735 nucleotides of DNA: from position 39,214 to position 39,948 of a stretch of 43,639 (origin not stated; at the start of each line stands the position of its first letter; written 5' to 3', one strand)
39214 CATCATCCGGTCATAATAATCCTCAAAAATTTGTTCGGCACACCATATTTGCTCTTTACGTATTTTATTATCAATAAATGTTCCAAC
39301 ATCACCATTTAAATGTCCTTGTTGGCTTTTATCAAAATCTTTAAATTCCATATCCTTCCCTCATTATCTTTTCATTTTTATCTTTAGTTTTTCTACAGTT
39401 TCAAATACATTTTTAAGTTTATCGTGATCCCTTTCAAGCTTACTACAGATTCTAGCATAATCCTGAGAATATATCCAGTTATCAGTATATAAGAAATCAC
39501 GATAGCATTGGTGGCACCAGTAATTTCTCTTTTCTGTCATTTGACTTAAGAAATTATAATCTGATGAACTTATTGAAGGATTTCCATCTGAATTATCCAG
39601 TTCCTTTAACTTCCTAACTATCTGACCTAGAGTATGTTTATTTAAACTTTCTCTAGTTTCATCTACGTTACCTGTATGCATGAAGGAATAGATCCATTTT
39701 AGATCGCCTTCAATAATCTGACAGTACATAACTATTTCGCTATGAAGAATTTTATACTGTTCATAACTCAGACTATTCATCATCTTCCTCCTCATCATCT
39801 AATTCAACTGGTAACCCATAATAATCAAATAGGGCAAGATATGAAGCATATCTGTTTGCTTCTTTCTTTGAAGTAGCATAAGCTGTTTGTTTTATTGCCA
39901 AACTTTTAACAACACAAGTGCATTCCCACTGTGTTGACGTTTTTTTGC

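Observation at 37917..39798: Two divergent HEPN-motif paralogs bracket a DUF559/Vsr-like nuclease gene: candidate uncharacterised defence or abortive-infection cassette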

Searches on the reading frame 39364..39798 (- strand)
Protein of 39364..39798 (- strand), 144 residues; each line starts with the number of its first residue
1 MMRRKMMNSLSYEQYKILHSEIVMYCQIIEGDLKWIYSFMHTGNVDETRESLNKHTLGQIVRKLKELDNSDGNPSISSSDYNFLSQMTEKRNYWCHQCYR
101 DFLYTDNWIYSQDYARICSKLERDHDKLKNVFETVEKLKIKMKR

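Call 3: search_protein_families(library=pfam, proteins=[window:39364-39798:-], max_evalue=1)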
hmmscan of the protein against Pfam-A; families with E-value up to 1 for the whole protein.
window:39364-39798:- (144 aa): 3 families
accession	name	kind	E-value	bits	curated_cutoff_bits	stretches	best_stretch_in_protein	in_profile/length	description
PF18731.6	HEPN_Swt1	-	0.11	13.2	27.5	1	48-98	43-93/115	Swt1-like HEPN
PF08992.16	QH-AmDH_gamma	-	0.21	12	25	1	84-133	24-74/75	Quinohemoprotein amine dehydrogenase, gamma subunit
PF14369.11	Zn_ribbon_19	-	0.81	10.3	30.8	0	93-100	3-10/35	zinc-ribbon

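Call 4: search_protein_families(library=padloc, proteins=[window:39364-39798:-], max_evalue=1)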
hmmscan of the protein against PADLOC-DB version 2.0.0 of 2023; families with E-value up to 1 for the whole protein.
window:39364-39798:- (144 aa): 1 family
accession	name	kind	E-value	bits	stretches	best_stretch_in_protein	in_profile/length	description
PDLC00917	Cas10b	-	0.0056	13.7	1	58-138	197-280/510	"CRISPR-associated protein Cas10/Cmr2, subtype III-B"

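Call 13: find_homologous_proteins(query=window:39364-39798:-)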
Query window:39364-39798:- (144 aa): 89 proteins with E <= 0.001 among 92 candidates.
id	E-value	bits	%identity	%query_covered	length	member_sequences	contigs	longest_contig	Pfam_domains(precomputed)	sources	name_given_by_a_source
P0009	1.7e-79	283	88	97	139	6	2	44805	-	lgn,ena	-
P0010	8.8e-63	229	70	96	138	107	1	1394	-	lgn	-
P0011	2.9e-60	220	67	94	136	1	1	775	-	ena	-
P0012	5.1e-60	220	68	94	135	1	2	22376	-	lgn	-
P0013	7.5e-60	219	67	94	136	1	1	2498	-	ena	-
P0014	1.2e-58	215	66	94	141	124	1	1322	-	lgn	-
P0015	2.1e-58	214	64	94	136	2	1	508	-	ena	-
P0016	3.3e-58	214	65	94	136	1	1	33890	-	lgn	-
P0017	1.4e-57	212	66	94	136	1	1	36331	-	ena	-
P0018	8.3e-57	209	62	94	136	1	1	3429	-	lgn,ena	-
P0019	1.5e-56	208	64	94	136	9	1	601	-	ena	-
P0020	4.8e-56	207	64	94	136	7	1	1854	-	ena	-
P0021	2.4e-55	204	61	94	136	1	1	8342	-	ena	-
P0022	4.1e-55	204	64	94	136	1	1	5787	-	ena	-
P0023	4.3e-55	204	64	94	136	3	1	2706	-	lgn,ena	-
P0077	2.3e-36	143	51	90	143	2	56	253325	-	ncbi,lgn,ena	-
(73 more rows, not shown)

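Call 15: find_encoding_contigs(protein=P0009, flank=8000)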
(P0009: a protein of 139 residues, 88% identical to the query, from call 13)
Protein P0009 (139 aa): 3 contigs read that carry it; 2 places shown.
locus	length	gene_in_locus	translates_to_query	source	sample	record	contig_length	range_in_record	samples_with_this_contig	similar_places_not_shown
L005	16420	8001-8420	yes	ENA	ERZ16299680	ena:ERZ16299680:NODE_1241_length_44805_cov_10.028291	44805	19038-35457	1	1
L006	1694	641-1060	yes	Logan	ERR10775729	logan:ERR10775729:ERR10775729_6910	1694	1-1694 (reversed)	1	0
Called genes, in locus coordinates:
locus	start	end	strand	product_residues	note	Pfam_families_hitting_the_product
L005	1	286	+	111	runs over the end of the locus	-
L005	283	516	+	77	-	-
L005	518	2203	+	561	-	-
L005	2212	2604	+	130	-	-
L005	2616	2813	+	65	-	-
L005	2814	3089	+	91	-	-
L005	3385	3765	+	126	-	-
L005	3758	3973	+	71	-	PF20612:SHOCT_2 (weak)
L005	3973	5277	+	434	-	PF00239:Resolvase, PF07508:Recombinase, PF13408:Zn_ribbon_recom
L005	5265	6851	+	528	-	PF00239:Resolvase, PF07508:Recombinase, PF13408:Zn_ribbon_recom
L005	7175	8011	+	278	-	PF14622:Ribonucleas_3_3, PF00636:Ribonuclease_3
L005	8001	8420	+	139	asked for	-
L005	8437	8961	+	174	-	-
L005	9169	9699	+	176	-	-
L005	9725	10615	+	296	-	PF08808:RES (weak)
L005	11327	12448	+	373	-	PF25023:TEN_YD-shell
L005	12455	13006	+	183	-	-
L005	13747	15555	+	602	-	PF12161:HsdM_N, PF02384:N6_Mtase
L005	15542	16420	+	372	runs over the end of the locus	PF01420:Methylase_S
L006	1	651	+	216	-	?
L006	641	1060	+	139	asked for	-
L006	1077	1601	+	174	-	-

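Call 21: search_solved_structures(query=A1, max_evalue=10)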
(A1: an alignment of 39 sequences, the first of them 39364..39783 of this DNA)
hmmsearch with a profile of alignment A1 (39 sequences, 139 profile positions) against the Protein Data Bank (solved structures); distinct sequences matched with E-value up to 10: 7.
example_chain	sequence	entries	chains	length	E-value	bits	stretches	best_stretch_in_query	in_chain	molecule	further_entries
8fwd_1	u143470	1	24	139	0.18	14.9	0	42-63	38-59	O43-rpxdoc-EK1_B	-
8y2z_A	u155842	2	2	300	0.24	14.5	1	50-89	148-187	mRNA-capping enzyme catalytic subunit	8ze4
2vdw_A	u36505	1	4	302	0.24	14.4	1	50-89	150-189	VACCINIA VIRUS CAPPING ENZYME D1 SUBUNIT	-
7zr2_A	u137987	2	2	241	0.59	13.2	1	60-129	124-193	Spike protein S2',Chimeric protein mimic of SARS-CoV-2 Spike HR1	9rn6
8far_A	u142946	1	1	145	1.9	11.6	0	43-63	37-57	I432-1-CC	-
8cus_A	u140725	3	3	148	2.2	11.3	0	43-63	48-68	I432-1(NaCl) Chain A | I432-1(Imd) Chain A | I432-1-X3 Chain A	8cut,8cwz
2ct7_A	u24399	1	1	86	4.3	10.4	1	78-116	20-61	RING finger protein 31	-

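Call 25: find_related_loci(query=A1, collection=genome_contigs, flank=6000)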
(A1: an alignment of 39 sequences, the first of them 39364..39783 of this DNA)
Query A1 (139 aa) in genome_contigs; peptide patterns used: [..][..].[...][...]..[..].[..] (x = any residue, [..] = any of these).
68 stretches matched a pattern; 24 encode a relative of the query (tblastn E <= 1e-3); 24 distinct loci.
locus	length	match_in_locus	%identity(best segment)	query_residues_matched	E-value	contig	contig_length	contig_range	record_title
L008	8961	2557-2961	66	5-139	4e-63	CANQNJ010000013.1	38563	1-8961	MAG: uncultured Clostridia bacterium isolate Lapin-012__bin45 genome assembly, contig: Lapin-012__NODE_1735_length_38563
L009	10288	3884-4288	66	5-139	4e-63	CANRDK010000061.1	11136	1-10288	MAG: uncultured Clostridia bacterium isolate Lapin-026__bin107 genome assembly, contig: Lapin-026__NODE_7352_length_1113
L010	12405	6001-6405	62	5-139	8e-61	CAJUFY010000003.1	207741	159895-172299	MAG TPA_asm: uncultured Christensenella sp. isolate MGBC141815 genome assembly, contig: MGBC141815.3, whole genome shotg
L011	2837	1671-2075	60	5-139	2e-59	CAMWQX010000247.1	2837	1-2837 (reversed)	MAG TPA_asm: uncultured Firmicutes bacterium isolate SRR14411249_bin.2_metawrap_v1.3_MAG genome assembly, contig: NODE.2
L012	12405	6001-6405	62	2-136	4e-57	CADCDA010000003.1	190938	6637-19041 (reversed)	MAG: uncultured Erysipelotrichaceae bacterium isolate RUG14536 genome assembly, contig: RUG14536_asm_3, whole genome sho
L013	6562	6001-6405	62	2-136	4e-57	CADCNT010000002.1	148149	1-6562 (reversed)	MAG: uncultured Erysipelotrichaceae bacterium isolate RUG14810 genome assembly, contig: RUG14810_asm_2, whole genome sho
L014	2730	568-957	58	10-139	3e-52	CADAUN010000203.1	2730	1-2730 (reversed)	MAG: uncultured Erysipelotrichaceae bacterium isolate RUG13633 genome assembly, contig: RUG13633_asm_203, whole genome s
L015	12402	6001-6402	57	5-138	5e-51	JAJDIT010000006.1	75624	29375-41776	Acholeplasma sp. OttesenSCG-928-E16 AH-928-E16_NODE_6, whole genome shotgun sequence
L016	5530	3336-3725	57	10-139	6e-50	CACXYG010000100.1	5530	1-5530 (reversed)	MAG: uncultured Erysipelotrichaceae bacterium isolate RUG11704 genome assembly, contig: RUG11704_asm_100, whole genome s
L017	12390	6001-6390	55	10-139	8e-50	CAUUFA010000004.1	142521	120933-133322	MAG TPA_asm: uncultured Bacilli bacterium isolate ERR10228873_bin.8_MetaWRAP_v1.3_MAG genome assembly, contig: ERZ216596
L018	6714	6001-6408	54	4-139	2e-49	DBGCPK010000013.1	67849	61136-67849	MAG TPA_asm: Bacilli bacterium isolate MAG11536 contig13, whole genome shotgun sequence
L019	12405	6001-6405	56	5-139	1e-48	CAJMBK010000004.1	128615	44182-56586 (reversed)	MAG TPA_asm: uncultured Bacillales bacterium isolate ERR321532-bin.26 genome assembly, contig: NODE_44_length_128615_cov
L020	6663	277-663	56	3-131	4e-48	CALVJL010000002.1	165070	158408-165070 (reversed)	MAG: uncultured Bacilli bacterium isolate BRZ_KC__bin21 genome assembly, contig: BRZ_KC__NODE_76_length_165070_cov_29.16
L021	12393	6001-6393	54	5-135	7e-48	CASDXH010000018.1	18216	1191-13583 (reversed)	uncultured Mycoplasma sp. isolate O21_L1_389389_idba_bin.69 genome assembly, contig: O21_L1_389389_idba_bin.69.fa_scaffo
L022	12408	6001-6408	52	4-139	5e-48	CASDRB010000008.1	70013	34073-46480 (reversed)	uncultured bacterium isolate SI.B26.metabat-bins.28 genome assembly, contig: SI.B26.metabat-bins.28.fa_k141_173406, whol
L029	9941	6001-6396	39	5-136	2e-30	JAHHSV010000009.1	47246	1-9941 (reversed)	MAG: Anaeroplasmataceae bacterium isolate MAG065 MAG065_9, whole genome shotgun sequence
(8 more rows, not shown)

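Call 30: search_protein_families(library=phrogs, proteins=[window:39364-39798:-], max_evalue=0.1)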
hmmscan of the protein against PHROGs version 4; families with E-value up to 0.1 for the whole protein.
window:39364-39798:- (144 aa): 1 family
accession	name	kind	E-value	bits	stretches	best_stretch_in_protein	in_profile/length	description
phrog_17394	-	unknown function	0.07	14.4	0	102-133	23-54/56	-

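Call 32: predict_structure(alignment_id=A1)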
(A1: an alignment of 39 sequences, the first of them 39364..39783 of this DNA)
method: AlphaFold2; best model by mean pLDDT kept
length: 139 residues; sequences in the alignment: 39
mean_pLDDT: 92.9   pTM: 0.84
mean pLDDT of the five models: 92.9, 92.7, 92.5, 92.1, 90.9
residues with pLDDT >= 90: 118; 70-90: 18; 50-70: 2; < 50: 1
segments of 3 or more residues with pLDDT < 50: none
pLDDT, mean of each block of 10 residues (from residue 1): 83 97 96 95 96 95 91 89 91 92 93 96 93 93
secondary structure, 60 per line:
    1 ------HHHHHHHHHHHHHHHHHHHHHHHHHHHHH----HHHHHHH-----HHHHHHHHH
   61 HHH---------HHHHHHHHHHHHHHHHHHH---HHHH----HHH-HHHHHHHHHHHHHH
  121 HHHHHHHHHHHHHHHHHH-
elements in order: H7-35 H40-46 H52-63 H73-91 H95-98 H107-138

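Call 36: fold_search(model_id=the predicted structure, library=pdb)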
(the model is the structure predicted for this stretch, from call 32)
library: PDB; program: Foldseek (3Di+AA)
matches with E <= 10: 177; with E <= 0.001: 0
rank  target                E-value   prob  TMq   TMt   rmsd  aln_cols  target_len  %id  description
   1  5xgo_A                5.6e-01  0.13  0.19  0.18  15.1       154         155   15  The Ferritin E-Domain: Toward Understanding Its Role in Protein Cage Assembly Through the Crystal Structure of a Maxi- (released 2018-02-28)
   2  6gcm_B                5.9e-01  0.15  0.20  0.19  15.0       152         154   14  Escherichia coli DPS (released 2019-05-01)
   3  5xgo_B                1.0e+00  0.10  0.19  0.17  15.2       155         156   15  The Ferritin E-Domain: Toward Understanding Its Role in Protein Cage Assembly Through the Crystal Structure of a Maxi- (released 2018-02-28)
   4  9gu2_A                1.5e+00  0.15  0.28  0.14  12.1       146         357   12  Human adult muscle nAChR in desensitised state in nanodisc with 100 uM acetylcholine (released 2025-05-14)
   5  7xge_E                1.5e+00  0.13  0.27  0.25  17.6       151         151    9  Crystal structure of MCL-1 in complex with computationally designed inhibitor protein (released 2022-07-20)
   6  5c7n                  1.9e+00  0.07  0.18  0.21  17.5       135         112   12  Crystal structure of the human BRPF1 bromodomain in complex with Bromosporine (released 2015-07-08)
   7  8dn5_B                2.1e+00  0.11  0.25  0.14  16.5       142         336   11  Cryo-EM structure of human Glycine Receptor alpha1-beta heteromer, glycine-bound state1(open state) (released 2023-10-11)
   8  8dt0_A                2.3e+00  0.21  0.37  0.37  17.6       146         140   14  Scaffolding protein functional sites using deep learning (released 2022-08-10)
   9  3fm9                  2.8e+00  0.23  0.25  0.18   6.0        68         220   13  Analysis of the Structural Determinants Underlying Discrimination between Substrate and Solvent in beta-Phosphoglucomuta (released 2009-06-09)
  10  1aep                  2.8e+00  0.10  0.26  0.24  17.2       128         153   10  MOLECULAR STRUCTURE OF AN APOLIPOPROTEIN DETERMINED AT 2.5-ANGSTROMS RESOLUTION (released 1994-01-31)
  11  6ch2_D                3.0e+00  0.05  0.18  0.17  19.9       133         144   14  Crystal structure of the cytoplasmic domain of FlhA and FliT-FliD complex (released 2018-05-16)
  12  1n4k                  3.1e+00  0.06  0.21  0.11  18.4       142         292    9  Crystal structure of the inositol 1,4,5-trisphosphate receptor binding core in complex with IP3 (released 2002-12-25)
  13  5myg_A                3.1e+00  0.05  0.18  0.20  17.4       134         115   13  Crystal structure of the bromodomain of human BRPF1 in complex with NI-57 chemical probe (released 2017-08-09)
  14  8dt0_B                3.3e+00  0.13  0.32  0.32  17.9       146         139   17  Scaffolding protein functional sites using deep learning (released 2022-08-10)
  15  5lg4_A                3.4e+00  0.07  0.25  0.20  16.7       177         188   14  Crystal structure of the Sec3/Sso2 complex at 2.9 angstrom resolution (released 2017-02-08)
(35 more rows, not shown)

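Call 44: find_related_loci(query=L005:7175-8008:+, collection=viral_contigs, flank=4000)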
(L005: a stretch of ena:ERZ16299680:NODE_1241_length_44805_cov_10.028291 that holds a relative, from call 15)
Query L005:7175-8008:+ (278 aa) in viral_contigs; peptide patterns used: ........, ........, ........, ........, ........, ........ (x = any residue, [..] = any of these).
50 stretches matched a pattern; 1 encode a relative of the query (tblastn E <= 1e-3); 1 distinct loci.
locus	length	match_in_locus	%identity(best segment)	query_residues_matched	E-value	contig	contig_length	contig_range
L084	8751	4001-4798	73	1-267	9e-136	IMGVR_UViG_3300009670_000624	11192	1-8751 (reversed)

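Call 45: find_related_loci(query=A1, collection=viral_contigs, flank=5000)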
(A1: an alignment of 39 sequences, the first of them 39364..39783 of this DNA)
Query A1 (139 aa) in viral_contigs; peptide patterns used: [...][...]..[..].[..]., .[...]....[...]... (x = any residue, [..] = any of these).
42 stretches matched a pattern; 2 encode a relative of the query (tblastn E <= 1e-3); 2 distinct loci.
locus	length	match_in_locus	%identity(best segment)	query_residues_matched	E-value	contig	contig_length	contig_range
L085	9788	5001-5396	51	4-135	2e-45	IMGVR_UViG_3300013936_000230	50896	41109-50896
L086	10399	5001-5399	37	5-136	5e-31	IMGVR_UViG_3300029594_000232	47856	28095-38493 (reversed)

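Call 55: fold_search(model_id=the predicted structure, library=viral)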
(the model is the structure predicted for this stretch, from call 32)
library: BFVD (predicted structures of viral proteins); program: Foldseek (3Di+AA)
matches with E <= 10: 190; with E <= 0.001: 0
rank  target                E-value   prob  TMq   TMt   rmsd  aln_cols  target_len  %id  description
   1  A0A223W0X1            4.2e-01  0.60  0.39  0.36   7.9       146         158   14  Uncharacterized protein [Agrobacterium phage Atu_ph08]
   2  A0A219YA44            6.0e-01  0.21  0.24  0.14  17.5       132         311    9  (no name in the UniProt tables at hand)
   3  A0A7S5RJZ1            6.7e-01  0.18  0.25  0.07  11.8       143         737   11  (no name in the UniProt tables at hand)
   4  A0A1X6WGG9            7.4e-01  0.35  0.23  0.34   7.7        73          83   12  (no name in the UniProt tables at hand)
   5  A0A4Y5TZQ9            8.6e-01  0.63  0.47  0.43   6.0       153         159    9  (no name in the UniProt tables at hand)
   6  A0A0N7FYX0            1.1e+00  0.28  0.32  0.31  16.2       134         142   12  Uncharacterized protein [Acidianus bottle-shaped virus 2 strain ABV2]
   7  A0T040                1.2e+00  0.38  0.38  0.26   8.6       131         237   12  (no name in the UniProt tables at hand)
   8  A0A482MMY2            1.3e+00  0.13  0.22  0.24  11.8       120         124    9  Lipoprotein [Burkholderia phage BcepSauron]
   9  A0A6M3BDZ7            1.3e+00  0.10  0.21  0.17  20.0       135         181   14  (no name in the UniProt tables at hand)
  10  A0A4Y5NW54            1.4e+00  0.30  0.40  0.35  10.1       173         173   12  (no name in the UniProt tables at hand)
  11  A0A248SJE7            1.6e+00  0.11  0.26  0.20  19.6       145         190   13  (no name in the UniProt tables at hand)
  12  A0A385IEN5            1.7e+00  0.14  0.25  0.29  14.3       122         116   16  (no name in the UniProt tables at hand)
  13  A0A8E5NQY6            1.7e+00  0.13  0.27  0.25  18.9       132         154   12  (no name in the UniProt tables at hand)
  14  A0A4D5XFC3            1.8e+00  0.15  0.31  0.28  14.5       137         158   18  Uncharacterized protein [Mimivirus LCMiAC02]
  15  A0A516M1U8            1.9e+00  0.13  0.28  0.22  13.8       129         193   15  (no name in the UniProt tables at hand)
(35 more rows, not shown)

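Call 62: search_protein_representatives(alignment_id=A4)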
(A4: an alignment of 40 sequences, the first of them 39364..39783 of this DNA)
Query: 40 sequences, 140 profile positions. Proteins with E-value up to 0.001 (for the whole library): 699; up to 1e-10: 290; up to 1e-30: 36. The best 150 are listed.
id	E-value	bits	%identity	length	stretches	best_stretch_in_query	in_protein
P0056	1.6e-49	183.5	-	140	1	4-138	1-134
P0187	3.1e-45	169.6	-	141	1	4-138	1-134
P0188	9.4e-43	161.6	-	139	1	4-139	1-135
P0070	1.9e-41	157.3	-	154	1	4-112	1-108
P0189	5.7e-40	152.5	-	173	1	5-138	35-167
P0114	1.6e-39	151.1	-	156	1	1-137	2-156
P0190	5.9e-39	149.2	-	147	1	4-137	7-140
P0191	2.1e-37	144.2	-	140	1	4-137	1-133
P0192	1.2e-36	141.7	-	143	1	5-138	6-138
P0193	3.1e-36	140.4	-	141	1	2-139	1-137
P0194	1.1e-35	138.7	-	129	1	4-107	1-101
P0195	1.1e-35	138.7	-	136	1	4-137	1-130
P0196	2.4e-35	137.5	-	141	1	4-138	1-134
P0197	4.9e-35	136.5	-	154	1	4-137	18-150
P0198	8.4e-35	135.8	-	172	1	4-138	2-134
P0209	1.4e-32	128.6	-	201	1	4-137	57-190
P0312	2.4e-19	85.7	-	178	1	3-97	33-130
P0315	4.2e-19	84.9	-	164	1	5-132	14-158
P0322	2.5e-18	82.4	-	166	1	5-136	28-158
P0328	6.2e-18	81.1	-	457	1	4-126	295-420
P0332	7.5e-18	80.9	-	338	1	4-121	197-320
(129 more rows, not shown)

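Call 64: search_protein_families(library=pfam, alignment_id=A5, max_evalue=0.01)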
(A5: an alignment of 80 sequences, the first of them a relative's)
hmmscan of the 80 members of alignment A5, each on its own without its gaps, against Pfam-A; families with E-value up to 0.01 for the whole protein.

A. member 1, P0328 (457 aa): 0 families

B. families by the number of members that match (of 80 scanned): 16 families
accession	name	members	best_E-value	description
PF18731.6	HEPN_Swt1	4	0.00098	Swt1-like HEPN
PF18735.6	HEPN_RiboL-PSP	2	1.9e-06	RiboL-PSP-HEPN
PF18730.6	HEPN_Cthe2314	2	0.0022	Cthe_2314-like HEPN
PF20185.3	DUF6548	2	0.0024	Family of unknown function (DUF6548)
PF01381.28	HTH_3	1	2e-14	Helix-turn-helix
PF12844.13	HTH_19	1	1.6e-10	Helix-turn-helix domain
PF13560.12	HTH_31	1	1.7e-08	Helix-turn-helix domain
PF15112.11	DUF4559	1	0.0013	Domain of unknown function (DUF4559)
PF13643.11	DUF4145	1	0.0027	Domain of unknown function (DUF4145)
PF17762.8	HTH_ParB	1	0.0032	ParB HTH domain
PF15943.11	YdaS_toxin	1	0.0037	Bacterial toxin YdaS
PF13443.12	HTH_26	1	0.0052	Cro/C1-type HTH DNA-binding domain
PF07022.19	Phage_CI_repr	1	0.0053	Bacteriophage CI repressor helix-turn-helix domain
PF16055.10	DUF4798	1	0.0061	Domain of unknown function (DUF4798)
PF12653.12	DUF3785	1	0.0074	Protein of unknown function (DUF3785)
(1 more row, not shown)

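Call 65: find_encoding_contigs(protein=P0012, flank=10000, max_places=3)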
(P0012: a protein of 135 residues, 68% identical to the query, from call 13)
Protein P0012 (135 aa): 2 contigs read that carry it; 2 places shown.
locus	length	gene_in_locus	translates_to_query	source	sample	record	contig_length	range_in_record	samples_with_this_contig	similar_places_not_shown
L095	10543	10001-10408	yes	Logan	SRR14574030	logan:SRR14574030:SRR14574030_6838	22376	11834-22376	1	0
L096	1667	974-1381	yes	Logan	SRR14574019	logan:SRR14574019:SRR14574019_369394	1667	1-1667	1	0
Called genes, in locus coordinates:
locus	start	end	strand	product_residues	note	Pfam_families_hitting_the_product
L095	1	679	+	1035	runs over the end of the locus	PF04313:HSDR_N, PF04851:ResIII, PF18766:SWI2_SNF2, PF22679:T1R_D3-like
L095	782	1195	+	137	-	-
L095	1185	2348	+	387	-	PF20215:DUF6575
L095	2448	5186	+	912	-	-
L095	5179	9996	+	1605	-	PF00270:DEAD, PF04851:ResIII, PF27116:YjiV_N, PF00271:Helicase_C, PF09369:MZB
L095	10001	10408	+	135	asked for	-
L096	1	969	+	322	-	?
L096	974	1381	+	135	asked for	-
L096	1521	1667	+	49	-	?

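Call 66: find_encoding_contigs(protein=P0077, flank=5000, max_places=6)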
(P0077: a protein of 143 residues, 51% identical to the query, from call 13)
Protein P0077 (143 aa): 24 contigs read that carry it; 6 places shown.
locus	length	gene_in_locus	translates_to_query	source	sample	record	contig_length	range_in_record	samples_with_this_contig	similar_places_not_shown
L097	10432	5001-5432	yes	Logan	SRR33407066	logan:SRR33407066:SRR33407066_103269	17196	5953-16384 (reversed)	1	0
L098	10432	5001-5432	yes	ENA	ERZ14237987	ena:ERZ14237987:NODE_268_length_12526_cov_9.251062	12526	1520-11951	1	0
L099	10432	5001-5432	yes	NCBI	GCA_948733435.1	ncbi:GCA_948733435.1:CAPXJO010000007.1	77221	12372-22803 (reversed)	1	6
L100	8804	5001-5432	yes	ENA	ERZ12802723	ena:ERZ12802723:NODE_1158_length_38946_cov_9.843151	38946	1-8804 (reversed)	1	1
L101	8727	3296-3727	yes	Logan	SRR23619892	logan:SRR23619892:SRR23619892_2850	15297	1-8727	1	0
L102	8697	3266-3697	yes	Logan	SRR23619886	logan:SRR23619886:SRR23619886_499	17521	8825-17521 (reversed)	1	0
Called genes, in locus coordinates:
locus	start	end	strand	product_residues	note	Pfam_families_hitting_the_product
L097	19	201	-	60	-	-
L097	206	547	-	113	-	-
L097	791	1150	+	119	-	-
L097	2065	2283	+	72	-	-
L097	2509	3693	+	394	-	PF01139:RtcB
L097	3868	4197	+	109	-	-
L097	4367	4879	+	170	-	-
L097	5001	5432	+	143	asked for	-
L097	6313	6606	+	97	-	-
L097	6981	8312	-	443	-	PF00589:Phage_integrase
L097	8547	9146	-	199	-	-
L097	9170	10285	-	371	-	-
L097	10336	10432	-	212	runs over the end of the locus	PF01381:HTH_3 (faint)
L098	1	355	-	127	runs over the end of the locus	-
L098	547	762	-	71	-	-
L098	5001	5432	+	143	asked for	-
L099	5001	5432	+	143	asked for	-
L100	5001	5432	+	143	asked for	-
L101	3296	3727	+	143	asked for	-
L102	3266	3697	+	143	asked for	-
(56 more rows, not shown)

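Call 71: search_protein_families(library=ncbifam, proteins=[window:39364-39783:-, L005:7175-8008:+, L005:8437-8958:+], max_evalue=0.1)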
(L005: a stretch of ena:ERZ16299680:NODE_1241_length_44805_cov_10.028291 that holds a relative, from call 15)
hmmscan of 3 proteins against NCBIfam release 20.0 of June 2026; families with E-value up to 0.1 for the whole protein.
window:39364-39783:- (139 aa): 2 families
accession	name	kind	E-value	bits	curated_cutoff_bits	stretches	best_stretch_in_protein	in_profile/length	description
TIGR02577.1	cas_TM1794_Cmr2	equivalog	0.02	13.8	79.4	1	53-133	197-280/510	type III-B CRISPR-associated protein Cas10/Cmr2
NF004399.0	PRK05758.1-1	equivalog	0.062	13.2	160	0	89-132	87-130/179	F0F1 ATP synthase subunit delta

L005:7175-8008:+ (278 aa): 1 family
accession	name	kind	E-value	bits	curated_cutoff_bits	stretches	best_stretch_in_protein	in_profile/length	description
TIGR02191.1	RNaseIII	equivalog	4.7e-30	104.8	166.25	2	90-257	59-213/219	ribonuclease III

L005:8437-8958:+ (174 aa): 2 families
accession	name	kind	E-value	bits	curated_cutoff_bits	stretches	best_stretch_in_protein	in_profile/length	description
TIGR03152.1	cyto_c552_HCOOH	exception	0.023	13.5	692.5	1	54-153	255-354/441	ammonia-forming nitrite reductase cytochrome c552 subunit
NF011675.0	PRK15094.1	equivalog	0.033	13.5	379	1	30-102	150-220/292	CNNM family magnesium/cobalt transport protein CorC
